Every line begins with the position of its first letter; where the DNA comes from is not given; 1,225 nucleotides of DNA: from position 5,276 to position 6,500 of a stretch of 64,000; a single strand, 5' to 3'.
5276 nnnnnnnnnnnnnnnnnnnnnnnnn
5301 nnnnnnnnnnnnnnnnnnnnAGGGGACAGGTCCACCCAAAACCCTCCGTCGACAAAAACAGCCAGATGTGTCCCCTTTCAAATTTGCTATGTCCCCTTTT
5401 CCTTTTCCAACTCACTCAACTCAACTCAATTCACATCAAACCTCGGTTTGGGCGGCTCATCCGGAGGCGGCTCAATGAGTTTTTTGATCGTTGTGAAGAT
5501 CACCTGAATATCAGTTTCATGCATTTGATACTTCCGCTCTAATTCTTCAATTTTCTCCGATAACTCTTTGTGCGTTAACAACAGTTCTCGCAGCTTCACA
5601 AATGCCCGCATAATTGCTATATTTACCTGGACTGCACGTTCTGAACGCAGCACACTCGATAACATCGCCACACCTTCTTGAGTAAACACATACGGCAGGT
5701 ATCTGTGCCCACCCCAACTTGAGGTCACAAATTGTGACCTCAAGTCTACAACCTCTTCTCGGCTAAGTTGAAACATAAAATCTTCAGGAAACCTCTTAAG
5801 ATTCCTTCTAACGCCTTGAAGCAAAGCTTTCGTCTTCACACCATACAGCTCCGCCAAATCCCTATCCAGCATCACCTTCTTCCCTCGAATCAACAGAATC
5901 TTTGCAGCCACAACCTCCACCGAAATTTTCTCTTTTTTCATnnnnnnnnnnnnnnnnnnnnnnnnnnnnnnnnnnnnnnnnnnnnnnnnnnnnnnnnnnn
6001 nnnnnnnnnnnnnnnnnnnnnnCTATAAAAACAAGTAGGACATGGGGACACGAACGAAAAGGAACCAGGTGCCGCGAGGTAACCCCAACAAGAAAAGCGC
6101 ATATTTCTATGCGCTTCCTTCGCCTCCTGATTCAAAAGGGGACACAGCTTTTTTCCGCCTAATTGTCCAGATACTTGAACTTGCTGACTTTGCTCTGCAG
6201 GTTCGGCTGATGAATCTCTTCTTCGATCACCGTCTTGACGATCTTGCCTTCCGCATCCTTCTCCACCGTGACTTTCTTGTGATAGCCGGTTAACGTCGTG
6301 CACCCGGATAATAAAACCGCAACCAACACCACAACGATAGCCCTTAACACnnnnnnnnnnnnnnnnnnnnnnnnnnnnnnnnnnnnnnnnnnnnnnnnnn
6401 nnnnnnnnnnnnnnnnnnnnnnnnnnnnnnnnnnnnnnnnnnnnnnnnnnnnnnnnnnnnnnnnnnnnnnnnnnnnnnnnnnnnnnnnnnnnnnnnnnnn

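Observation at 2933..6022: Exosortase-EpsI pair bracketed by two paralogous ORF6N-domain genes, with a REP inserted into one paralog's upstream region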

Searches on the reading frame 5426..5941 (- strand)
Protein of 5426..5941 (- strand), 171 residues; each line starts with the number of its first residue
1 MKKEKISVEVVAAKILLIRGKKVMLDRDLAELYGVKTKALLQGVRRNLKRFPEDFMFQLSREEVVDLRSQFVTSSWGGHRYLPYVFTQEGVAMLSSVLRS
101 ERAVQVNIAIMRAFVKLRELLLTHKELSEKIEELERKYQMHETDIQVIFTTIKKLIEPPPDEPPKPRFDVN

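Call 5: search_protein_families(library=pfam, proteins=[window:5426-5941:-], max_evalue=0.01)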
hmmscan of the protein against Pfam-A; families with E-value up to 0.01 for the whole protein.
window:5426-5941:- (171 aa): 2 families
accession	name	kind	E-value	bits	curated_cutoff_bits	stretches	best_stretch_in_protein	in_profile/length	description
PF10543.14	ORF6N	-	3.6e-34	117.3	27.8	1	14-97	2-86/86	ORF6N domain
PF09669.15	Phage_pRha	-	0.00012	23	29.9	1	26-118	3-90/91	Phage regulatory protein Rha (Phage_pRha)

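Call 6: search_protein_families(library=ncbifam, proteins=[window:5426-5941:-], max_evalue=0.01)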
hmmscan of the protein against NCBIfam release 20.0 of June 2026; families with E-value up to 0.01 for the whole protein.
window:5426-5941:- (171 aa): 0 families

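Call 48: search_protein_families(library=padloc, proteins=[window:5426-5941:-], max_evalue=0.01)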
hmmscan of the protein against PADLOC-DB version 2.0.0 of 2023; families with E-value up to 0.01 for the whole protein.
window:5426-5941:- (171 aa): 3 families
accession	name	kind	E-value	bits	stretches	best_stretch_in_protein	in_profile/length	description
PDLC04856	PDC-S05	-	7.7e-59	196.4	1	1-158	1-164/177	-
PDLC04869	PDC-S05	-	1.8e-56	189.6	1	4-153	10-165/306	-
PDLC04849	PDC-S05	-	3.2e-39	132.6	1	3-143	3-143/183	-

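Call 49: search_protein_families(library=phrogs, proteins=[window:5426-5941:-], max_evalue=0.001)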
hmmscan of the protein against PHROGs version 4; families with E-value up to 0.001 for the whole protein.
window:5426-5941:- (171 aa): 7 families
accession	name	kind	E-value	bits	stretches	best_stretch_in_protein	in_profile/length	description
phrog_4792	-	transcription regulation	1.5e-28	101.2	1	7-121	9-126/268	anti-repressor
phrog_373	-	transcription regulation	9.8e-07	29.4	1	19-145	95-216/373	anti-repressor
phrog_63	-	transcription regulation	9.9e-07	29.4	1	16-137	125-243/431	anti-repressor Ant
phrog_1760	-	transcription regulation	1.2e-06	29.3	1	5-152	4-148/232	anti-repressor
phrog_7755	-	transcription regulation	2e-05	25.2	1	13-119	124-230/282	anti-repressor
phrog_1726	-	transcription regulation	2.7e-05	25.1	1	14-106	8-107/264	anti-repressor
phrog_2379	-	transcription regulation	0.00027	21.7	1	22-108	19-109/187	anti-repressor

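Call 51: search_solved_structures(query=window:5426-5941:-, max_evalue=1)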
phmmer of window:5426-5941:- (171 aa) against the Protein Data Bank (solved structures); distinct sequences matched with E-value up to 1: 0.

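Call 76: search_dna_similar(query=window:5426-5941:-, collection=phages, mode=protein, max_rows=15)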
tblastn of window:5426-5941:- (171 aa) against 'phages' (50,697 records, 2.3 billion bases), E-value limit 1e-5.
Records with a match: 5; places in all: 7; records where one place covers at least 80% of the query: 1.
Best place of each record, by identity: <60% 5.
By first word of the organism name: Bacteriophage 5.
By host as written in the record: - 5.
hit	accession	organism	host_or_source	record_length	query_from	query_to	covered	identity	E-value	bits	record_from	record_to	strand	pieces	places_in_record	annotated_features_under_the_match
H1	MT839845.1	Bacteriophage sp.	human fecal samples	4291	8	137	76%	56.8%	1e-40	150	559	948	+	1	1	record has no annotation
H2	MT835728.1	Bacteriophage sp.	human fecal samples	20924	8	150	84%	51.0%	3e-40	149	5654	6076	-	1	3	record has no annotation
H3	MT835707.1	Bacteriophage sp.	human fecal samples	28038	8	139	77%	51.0%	3e-36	138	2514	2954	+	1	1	record has no annotation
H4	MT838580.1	Bacteriophage sp.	human fecal samples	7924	35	127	54%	45.2%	2e-20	93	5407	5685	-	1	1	record has no annotation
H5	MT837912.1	Bacteriophage sp.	human fecal samples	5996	80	149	41%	48.6%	3e-12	69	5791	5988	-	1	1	record has no annotation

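Call 77: search_dna_similar(query=window:5426-5941:-, collection=plasmids, mode=protein, max_rows=15)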
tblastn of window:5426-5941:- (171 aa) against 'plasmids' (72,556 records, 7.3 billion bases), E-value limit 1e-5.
Records with a match: 25; places in all: 32; records where one place covers at least 80% of the query: 11.
Best place of each record, by identity: <60% 25.
By first word of the organism name: Bacteroides 7; Legionella 7; Segatella 3; Sulfuricurvum 2; Parabacteroides 2; Alistipes 1; Haliovirga 1; Butyrivibrio 1; Treponema 1.
By predicted mobility (MOB-suite, as given by PLSDB): non-mobilizable 17; conjugative 6; mobilizable 2.
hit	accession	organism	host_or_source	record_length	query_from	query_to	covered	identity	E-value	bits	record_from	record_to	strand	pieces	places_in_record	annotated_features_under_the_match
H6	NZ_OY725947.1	Bacteroides finegoldii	-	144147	8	150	84%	52.4%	4e-37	142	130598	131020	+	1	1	ORF6N domain-containing protein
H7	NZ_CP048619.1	Legionella pneumophila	-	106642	5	152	87%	48.0%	2e-35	137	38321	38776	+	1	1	ORF6N domain-containing protein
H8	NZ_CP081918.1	Bacteroides ovatus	Homo sapiens,blood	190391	1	137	80%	51.3%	1e-42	157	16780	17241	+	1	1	ORF6N domain-containing protein | site-specific integrase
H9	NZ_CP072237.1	Bacteroides uniformis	Homo sapiens,cultured bacterial ...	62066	8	150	84%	49.0%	3e-36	139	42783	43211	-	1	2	ORF6N domain-containing protein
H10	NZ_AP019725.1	Bacteroides uniformis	Homo sapiens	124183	8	150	84%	49.0%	3e-36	139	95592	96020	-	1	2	ORF6N domain-containing protein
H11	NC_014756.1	Sulfuricurvum kujiense DSM 16994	drain water from underground crude oil ...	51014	14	141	75%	53.9%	3e-38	145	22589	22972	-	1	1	ORF6N domain-containing protein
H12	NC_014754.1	Sulfuricurvum kujiense DSM 16994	drain water from underground crude oil ...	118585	14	141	75%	53.9%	3e-38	145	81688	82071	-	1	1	ORF6N domain-containing protein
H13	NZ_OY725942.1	Bacteroides finegoldii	-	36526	10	145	80%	50.0%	6e-35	135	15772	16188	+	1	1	ORF6N domain-containing protein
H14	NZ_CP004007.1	Legionella oakridgensis ATCC 33761 = DSM 21215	-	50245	14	142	75%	52.3%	1e-31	126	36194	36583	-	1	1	ORF6N domain-containing protein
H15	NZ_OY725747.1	Parabacteroides distasonis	-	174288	1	146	85%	45.0%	2e-33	131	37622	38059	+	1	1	ORF6N domain-containing protein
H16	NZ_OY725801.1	Parabacteroides distasonis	-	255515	6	135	76%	50.4%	3e-31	125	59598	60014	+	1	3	ORF6N domain-containing protein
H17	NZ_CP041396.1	Bacteroides ovatus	Homo sapiens,cell culture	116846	3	138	80%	48.0%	2e-32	128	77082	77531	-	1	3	ORF6N domain-containing protein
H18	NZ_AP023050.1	Alistipes indistinctus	Homo sapiens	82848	11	155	85%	44.5%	1e-30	123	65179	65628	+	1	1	ORF6N domain-containing protein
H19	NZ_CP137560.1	Segatella hominis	Homo sapiens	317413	11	144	78%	46.4%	4e-30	122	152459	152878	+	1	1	ORF6N domain-containing protein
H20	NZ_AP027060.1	Haliovirga abyssi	-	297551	11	153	84%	42.5%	1e-30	123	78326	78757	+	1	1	ORF6N domain-containing protein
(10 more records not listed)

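Call 84: predict_structure(alignment_id=A7)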
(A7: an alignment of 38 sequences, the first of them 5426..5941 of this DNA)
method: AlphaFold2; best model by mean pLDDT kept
length: 171 residues; sequences in the alignment: 38
mean_pLDDT: 76.6   pTM: 0.60
mean pLDDT of the five models: 76.6, 73.8, 72.5, 71.0, 70.9
residues with pLDDT >= 90: 10; 70-90: 110; 50-70: 43; < 50: 8
segments of 3 or more residues with pLDDT < 50: 168-171
pLDDT, mean of each block of 10 residues (from residue 1): 68 86 89 88 87 88 75 52 86 81 86 85 74 71 69 66 54 42
secondary structure, 60 per line:
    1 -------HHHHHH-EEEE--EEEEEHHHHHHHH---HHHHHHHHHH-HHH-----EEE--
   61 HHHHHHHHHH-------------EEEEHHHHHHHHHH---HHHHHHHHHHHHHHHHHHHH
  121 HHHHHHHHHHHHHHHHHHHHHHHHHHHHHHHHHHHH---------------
elements in order: H8-13 E15-18 E21-25 H26-33 H37-46 E56-58 H61-70 E84-87 H88-97 H101-156

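Call 87: fold_search(model_id=the predicted structure, library=pdb)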
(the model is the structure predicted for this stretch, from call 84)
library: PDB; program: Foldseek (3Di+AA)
matches with E <= 10: 114; with E <= 0.001: 0
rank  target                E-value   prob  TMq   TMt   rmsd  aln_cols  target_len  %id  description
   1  1l8r_B                2.0e-01  0.90  0.35  0.55   3.7        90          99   17  Structure of the Retinal Determination Protein Dachshund Reveals a DNA-Binding Motif (released 2002-06-26)
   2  3eq5_F                2.2e-01  0.93  0.36  0.58   3.3        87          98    8  Crystal structure of fragment 137 to 238 of the human Ski-like protein (released 2009-01-27)
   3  1l8r_A                2.5e-01  0.90  0.36  0.56   3.3        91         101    9  Structure of the Retinal Determination Protein Dachshund Reveals a DNA-Binding Motif (released 2002-06-26)
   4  3eq5_I                2.5e-01  0.77  0.31  0.51   4.7        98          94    5  Crystal structure of fragment 137 to 238 of the human Ski-like protein (released 2009-01-27)
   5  3eq5_J                3.9e-01  0.82  0.36  0.57   3.3        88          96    8  Crystal structure of fragment 137 to 238 of the human Ski-like protein (released 2009-01-27)
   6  3eq5_H                5.0e-01  0.77  0.36  0.57   3.1        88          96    8  Crystal structure of fragment 137 to 238 of the human Ski-like protein (released 2009-01-27)
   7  1sbx                  6.1e-01  0.72  0.35  0.52   3.4        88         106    7  Crystal structure of the Dachshund-homology domain of human SKI (released 2004-05-25)
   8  1s3j_A                7.3e-01  0.15  0.22  0.25  10.7       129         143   16  X-ray crystal structure of YusO protein from Bacillus subtilis (released 2004-04-13)
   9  4wwf_B                1.2e+00  0.08  0.16  0.25  17.4       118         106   15  High-resolution structure of two Ni-bound forms of the M123C mutant of C. metallidurans CnrXs (released 2015-02-11)
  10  3hh0_C                1.3e+00  0.11  0.20  0.26  16.6       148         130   15  Crystal structure of a transcriptional regulator, MerR family from Bacillus cereus (released 2009-05-26)
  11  7dgy                  1.4e+00  0.13  0.23  0.35  12.7       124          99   14  De novo designed protein H4C2R (released 2021-12-15)
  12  7kjl                  1.4e+00  0.12  0.25  0.29  10.5       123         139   16  Crystal structure of the MarR family transcriptional regulator from Variovorax paradoxus bound to Salicylic acid (released 2021-12-01)
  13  5hli_A                1.5e+00  0.09  0.22  0.25  13.6       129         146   13  Structure of Disulfide formed AbfR (released 2017-01-25)
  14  1khy_C                1.6e+00  0.09  0.21  0.25  10.6        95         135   17  The Crystal Structure of ClpB N Terminal Domain, Implication to the Peptide Binding Function of ClpB (released 2002-12-04)
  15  4wwf_A                1.8e+00  0.06  0.17  0.24  16.2       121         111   12  High-resolution structure of two Ni-bound forms of the M123C mutant of C. metallidurans CnrXs (released 2015-02-11)
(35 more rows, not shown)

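Call 96: get_annotated_region(hit=H6, flank=3000)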
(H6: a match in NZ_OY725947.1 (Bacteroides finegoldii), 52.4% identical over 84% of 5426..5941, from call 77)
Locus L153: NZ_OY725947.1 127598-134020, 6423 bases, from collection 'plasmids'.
description: Bacteroides finegoldii strain Bacteroides finegoldii TSDC17.2-1.1 plasmid 45, complete sequence
organism: Bacteroides finegoldii (NCBI taxid 338188)
taxonomy: Bacteria; Bacteroidota; Bacteroidia; Bacteroidales; Bacteroidaceae; Bacteroides; Bacteroides finegoldii
host: -; source: -; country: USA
typing (MOB-suite, as given by PLSDB): non-mobilizable
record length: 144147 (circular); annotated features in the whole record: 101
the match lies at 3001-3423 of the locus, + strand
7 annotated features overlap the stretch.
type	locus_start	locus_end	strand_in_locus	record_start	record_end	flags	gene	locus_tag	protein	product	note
CDS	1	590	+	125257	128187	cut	-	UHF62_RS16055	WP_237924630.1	TonB-dependent receptor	GO:0015891 - siderophore transport [Evidence IEA]; GO:0055085 - transmembrane transport [Evidence IEA]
CDS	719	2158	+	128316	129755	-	cls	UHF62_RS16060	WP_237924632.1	cardiolipin synthase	GO:0032049 - cardiolipin biosynthetic process [Evidence IEA]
CDS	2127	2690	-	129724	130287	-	-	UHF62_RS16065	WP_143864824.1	RsmD family RNA methyltransferase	-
CDS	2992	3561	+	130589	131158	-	-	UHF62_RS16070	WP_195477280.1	ORF6N domain-containing protein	-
CDS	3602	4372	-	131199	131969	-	-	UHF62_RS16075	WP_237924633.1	DUF3822 family protein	-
CDS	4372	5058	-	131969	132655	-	-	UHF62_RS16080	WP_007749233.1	hypothetical protein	-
CDS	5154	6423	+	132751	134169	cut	-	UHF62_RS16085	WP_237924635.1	AAA family ATPase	-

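Call 97: get_annotated_region(hit=H7, flank=3000)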
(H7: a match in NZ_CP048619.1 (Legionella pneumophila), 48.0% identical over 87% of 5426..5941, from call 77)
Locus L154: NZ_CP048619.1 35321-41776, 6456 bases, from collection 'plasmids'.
description: Legionella pneumophila strain ERS1305867 plasmid unnamed, complete sequence
organism: Legionella pneumophila (NCBI taxid 446)
taxonomy: Bacteria; Pseudomonadota; Gammaproteobacteria; Legionellales; Legionellaceae; Legionella; Legionella pneumophila
host: -; source: -; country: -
typing (MOB-suite, as given by PLSDB): conjugative; relaxase MOBF; mating-pair formation MPF_F
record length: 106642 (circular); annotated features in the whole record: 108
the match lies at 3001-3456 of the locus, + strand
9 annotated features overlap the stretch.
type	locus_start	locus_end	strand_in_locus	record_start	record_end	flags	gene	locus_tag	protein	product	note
CDS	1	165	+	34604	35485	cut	-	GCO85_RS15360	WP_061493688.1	hypothetical protein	-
CDS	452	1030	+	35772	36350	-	-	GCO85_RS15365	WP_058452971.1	nucleotidyltransferase domain-containing protein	-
CDS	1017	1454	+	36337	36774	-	-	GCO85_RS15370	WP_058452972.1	hypothetical protein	-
CDS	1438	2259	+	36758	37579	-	-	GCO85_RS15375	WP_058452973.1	aminoglycoside adenylyltransferase family protein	-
CDS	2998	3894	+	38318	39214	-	-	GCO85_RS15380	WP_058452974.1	ORF6N domain-containing protein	-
CDS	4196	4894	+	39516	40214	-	-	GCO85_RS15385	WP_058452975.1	M15 family metallopeptidase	-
CDS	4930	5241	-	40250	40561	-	-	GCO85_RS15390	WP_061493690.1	hypothetical protein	-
CDS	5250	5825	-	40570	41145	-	-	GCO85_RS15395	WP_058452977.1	pyridoxamine 5'-phosphate oxidase family protein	-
CDS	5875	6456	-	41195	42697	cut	-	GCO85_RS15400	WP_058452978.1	YfjI family protein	-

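Call 98: get_annotated_region(hit=H11, flank=3000)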
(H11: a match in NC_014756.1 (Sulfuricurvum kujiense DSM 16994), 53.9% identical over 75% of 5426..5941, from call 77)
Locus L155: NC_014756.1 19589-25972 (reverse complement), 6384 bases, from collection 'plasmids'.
description: Sulfuricurvum kujiense DSM 16994 plasmid pSULKU03, complete sequence
organism: Sulfuricurvum kujiense DSM 16994 (NCBI taxid 709032)
taxonomy: Bacteria; Campylobacterota; Epsilonproteobacteria; Campylobacterales; Sulfurimonadaceae; Sulfuricurvum; Sulfuricurvum kujiense; Sulfuricurvum kujiense DSM 16994
host: -; source: drain water from underground crude oil storage cavity; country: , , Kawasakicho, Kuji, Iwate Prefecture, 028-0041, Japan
typing (MOB-suite, as given by PLSDB): non-mobilizable
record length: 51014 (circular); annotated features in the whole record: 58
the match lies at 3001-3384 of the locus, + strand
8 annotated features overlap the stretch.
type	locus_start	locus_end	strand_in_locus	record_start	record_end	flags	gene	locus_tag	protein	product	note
CDS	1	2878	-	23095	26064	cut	-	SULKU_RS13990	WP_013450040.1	Tn3 family transposase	-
CDS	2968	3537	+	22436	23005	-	-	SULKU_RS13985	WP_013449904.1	ORF6N domain-containing protein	-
CDS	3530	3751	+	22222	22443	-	-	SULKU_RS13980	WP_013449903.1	helix-turn-helix transcriptional regulator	-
CDS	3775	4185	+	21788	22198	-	-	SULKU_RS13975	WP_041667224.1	hypothetical protein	-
CDS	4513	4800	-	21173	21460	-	-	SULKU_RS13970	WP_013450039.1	hypothetical protein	-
CDS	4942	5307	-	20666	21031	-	-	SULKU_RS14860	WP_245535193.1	transposase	GO:0006313 - DNA transposition [Evidence IEA]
CDS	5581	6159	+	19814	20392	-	-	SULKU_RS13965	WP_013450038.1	recombinase family protein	GO:0006310 - DNA recombination [Evidence IEA]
CDS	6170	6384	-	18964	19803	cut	-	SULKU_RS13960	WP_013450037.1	restriction endonuclease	GO:0009307 - DNA restriction-modification system [Evidence IEA]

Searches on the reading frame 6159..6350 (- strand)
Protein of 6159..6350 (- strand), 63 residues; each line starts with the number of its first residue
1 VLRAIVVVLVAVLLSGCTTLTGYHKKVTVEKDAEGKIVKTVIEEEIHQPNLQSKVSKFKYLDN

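Call 5: search_protein_families(library=pfam, proteins=[window:6159-6350:-], max_evalue=0.01)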
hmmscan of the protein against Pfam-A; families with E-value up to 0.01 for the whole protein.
window:6159-6350:- (63 aa): 0 families

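Call 6: search_protein_families(library=ncbifam, proteins=[window:6159-6350:-], max_evalue=0.01)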
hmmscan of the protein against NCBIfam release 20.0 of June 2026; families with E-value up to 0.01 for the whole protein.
window:6159-6350:- (63 aa): 1 family
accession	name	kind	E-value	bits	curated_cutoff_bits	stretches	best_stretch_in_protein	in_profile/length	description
NF007319.0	PRK09810.1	equivalog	0.0077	16.1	86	1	1-23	2-25/41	lipoprotein antitoxin entericidin A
